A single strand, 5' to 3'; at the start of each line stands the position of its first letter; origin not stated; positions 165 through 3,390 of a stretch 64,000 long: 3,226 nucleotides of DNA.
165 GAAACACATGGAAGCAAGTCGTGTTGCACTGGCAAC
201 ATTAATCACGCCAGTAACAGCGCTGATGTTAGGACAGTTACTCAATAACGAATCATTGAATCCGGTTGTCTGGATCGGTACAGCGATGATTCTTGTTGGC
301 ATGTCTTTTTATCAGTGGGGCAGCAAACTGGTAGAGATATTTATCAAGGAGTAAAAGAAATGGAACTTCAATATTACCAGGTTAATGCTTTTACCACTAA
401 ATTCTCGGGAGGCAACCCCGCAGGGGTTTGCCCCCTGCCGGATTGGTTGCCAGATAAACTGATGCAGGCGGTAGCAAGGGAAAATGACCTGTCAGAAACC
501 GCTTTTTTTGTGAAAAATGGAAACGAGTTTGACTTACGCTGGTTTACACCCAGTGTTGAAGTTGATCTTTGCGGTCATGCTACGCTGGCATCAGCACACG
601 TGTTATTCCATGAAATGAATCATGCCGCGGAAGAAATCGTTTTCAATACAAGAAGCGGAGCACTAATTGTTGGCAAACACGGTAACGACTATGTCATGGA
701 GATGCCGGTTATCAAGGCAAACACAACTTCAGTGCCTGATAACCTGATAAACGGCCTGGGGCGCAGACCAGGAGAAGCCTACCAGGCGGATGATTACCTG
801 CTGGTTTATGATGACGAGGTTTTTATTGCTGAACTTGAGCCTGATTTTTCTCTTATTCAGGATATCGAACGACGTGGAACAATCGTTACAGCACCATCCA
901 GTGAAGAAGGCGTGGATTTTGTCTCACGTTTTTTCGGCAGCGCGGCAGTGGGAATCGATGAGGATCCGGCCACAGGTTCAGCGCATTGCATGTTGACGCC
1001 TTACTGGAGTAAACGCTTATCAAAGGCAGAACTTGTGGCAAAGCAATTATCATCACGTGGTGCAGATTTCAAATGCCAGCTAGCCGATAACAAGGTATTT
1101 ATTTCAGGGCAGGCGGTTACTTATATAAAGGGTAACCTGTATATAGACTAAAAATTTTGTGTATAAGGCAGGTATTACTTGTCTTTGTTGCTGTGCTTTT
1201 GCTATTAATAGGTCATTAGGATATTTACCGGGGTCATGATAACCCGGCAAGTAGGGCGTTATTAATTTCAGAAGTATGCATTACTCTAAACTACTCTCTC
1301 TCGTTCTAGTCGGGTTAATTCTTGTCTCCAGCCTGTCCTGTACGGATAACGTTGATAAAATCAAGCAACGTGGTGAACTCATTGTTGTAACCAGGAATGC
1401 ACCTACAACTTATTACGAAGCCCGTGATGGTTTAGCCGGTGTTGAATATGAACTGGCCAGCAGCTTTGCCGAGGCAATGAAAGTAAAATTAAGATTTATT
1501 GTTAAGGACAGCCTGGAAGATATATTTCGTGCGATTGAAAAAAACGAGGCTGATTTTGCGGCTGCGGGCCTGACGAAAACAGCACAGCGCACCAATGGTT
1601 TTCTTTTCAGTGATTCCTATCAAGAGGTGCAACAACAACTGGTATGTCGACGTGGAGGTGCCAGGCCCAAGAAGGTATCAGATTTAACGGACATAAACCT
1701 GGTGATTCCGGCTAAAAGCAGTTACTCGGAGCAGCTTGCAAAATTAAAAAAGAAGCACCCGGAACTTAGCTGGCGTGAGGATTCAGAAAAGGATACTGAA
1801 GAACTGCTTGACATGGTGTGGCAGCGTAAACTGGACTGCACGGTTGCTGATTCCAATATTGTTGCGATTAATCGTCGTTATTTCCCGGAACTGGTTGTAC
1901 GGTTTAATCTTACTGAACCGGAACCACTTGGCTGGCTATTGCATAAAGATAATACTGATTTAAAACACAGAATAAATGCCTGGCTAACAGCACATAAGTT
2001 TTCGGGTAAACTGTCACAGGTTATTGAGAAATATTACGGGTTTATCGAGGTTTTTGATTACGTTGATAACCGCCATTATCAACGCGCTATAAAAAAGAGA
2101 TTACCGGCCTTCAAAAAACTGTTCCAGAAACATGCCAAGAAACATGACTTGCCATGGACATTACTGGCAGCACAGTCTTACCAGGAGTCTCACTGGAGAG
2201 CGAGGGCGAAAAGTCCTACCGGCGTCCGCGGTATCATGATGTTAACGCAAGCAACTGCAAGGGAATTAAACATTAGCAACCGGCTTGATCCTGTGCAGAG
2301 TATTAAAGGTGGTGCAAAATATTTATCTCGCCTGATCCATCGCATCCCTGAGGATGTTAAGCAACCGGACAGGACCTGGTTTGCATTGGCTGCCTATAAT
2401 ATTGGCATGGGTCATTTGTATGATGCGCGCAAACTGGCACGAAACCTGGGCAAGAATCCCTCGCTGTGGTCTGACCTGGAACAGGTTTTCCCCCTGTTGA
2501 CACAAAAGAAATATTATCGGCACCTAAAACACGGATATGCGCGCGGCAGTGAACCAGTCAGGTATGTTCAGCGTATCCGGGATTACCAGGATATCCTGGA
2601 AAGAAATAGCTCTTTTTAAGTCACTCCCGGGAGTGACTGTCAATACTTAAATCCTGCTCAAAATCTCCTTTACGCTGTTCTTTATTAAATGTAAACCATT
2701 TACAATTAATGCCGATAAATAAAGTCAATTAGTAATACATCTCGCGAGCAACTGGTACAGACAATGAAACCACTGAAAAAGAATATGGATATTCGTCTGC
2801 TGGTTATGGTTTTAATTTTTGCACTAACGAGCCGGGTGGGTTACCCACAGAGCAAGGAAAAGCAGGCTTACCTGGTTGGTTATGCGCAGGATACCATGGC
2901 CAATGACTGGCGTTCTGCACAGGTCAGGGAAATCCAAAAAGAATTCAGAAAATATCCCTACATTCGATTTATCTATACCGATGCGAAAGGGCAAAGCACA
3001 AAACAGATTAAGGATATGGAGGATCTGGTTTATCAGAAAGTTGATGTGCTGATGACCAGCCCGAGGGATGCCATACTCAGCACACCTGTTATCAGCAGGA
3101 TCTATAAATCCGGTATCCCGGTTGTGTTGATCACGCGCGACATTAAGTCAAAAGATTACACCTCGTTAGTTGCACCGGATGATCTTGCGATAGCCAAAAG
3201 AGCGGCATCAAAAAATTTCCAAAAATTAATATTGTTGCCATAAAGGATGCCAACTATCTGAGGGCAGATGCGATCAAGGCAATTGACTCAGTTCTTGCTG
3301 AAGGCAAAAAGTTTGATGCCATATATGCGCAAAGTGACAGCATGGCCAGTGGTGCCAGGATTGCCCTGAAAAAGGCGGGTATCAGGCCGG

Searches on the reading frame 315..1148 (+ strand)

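Call 44: search_protein_families(library=pfam, proteins=[window:315-1148:+], max_evalue=0.00001)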
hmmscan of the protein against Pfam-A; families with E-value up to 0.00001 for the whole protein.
window:315-1148:+ (278 aa): 1 family
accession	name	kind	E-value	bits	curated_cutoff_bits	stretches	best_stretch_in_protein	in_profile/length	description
PF02567.21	PhzC-PhzF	-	4e-53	181.2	27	1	23-273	1-281/281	Phenazine biosynthesis-like protein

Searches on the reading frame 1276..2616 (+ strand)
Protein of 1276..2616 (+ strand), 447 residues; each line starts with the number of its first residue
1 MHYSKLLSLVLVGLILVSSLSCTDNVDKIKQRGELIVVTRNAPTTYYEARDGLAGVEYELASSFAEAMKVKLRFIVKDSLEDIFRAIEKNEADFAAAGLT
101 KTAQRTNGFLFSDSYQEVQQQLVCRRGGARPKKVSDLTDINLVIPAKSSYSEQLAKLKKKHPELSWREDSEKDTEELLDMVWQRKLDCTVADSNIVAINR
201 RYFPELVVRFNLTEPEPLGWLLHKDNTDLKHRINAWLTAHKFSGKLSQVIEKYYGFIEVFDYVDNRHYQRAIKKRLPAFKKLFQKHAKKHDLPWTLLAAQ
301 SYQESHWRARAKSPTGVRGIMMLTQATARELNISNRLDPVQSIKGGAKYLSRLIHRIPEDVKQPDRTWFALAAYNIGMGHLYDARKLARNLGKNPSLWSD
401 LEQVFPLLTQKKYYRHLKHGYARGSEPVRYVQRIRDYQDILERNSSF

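Call 44: search_protein_families(library=pfam, proteins=[window:1276-2616:+], max_evalue=0.00001)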
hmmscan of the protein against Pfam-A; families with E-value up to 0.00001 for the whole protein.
window:1276-2616:+ (447 aa): 2 families
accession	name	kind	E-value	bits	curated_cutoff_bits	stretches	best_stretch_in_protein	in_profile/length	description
PF01464.25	SLT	-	2.8e-23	82.2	21.3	1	282-394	2-114/117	Transglycosylase SLT domain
PF00497.25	SBP_bac_3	-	1.5e-22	80.2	26.4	1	37-255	3-131/132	Bacterial extracellular solute-binding proteins, family 3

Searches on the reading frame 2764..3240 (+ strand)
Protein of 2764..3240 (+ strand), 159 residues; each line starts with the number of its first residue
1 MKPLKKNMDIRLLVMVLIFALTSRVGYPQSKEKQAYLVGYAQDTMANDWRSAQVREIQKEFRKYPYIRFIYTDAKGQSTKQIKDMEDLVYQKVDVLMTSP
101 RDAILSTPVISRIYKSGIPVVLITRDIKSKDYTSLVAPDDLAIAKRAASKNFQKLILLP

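Call 44: search_protein_families(library=pfam, proteins=[window:2764-3240:+], max_evalue=0.00001)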
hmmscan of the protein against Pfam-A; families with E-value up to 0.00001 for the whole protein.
window:2764-3240:+ (159 aa): 1 family
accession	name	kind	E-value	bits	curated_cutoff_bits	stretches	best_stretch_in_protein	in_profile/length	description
PF13407.12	Peripla_BP_4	-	4.6e-13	49.7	35.1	1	39-149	2-112/258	Periplasmic binding protein domain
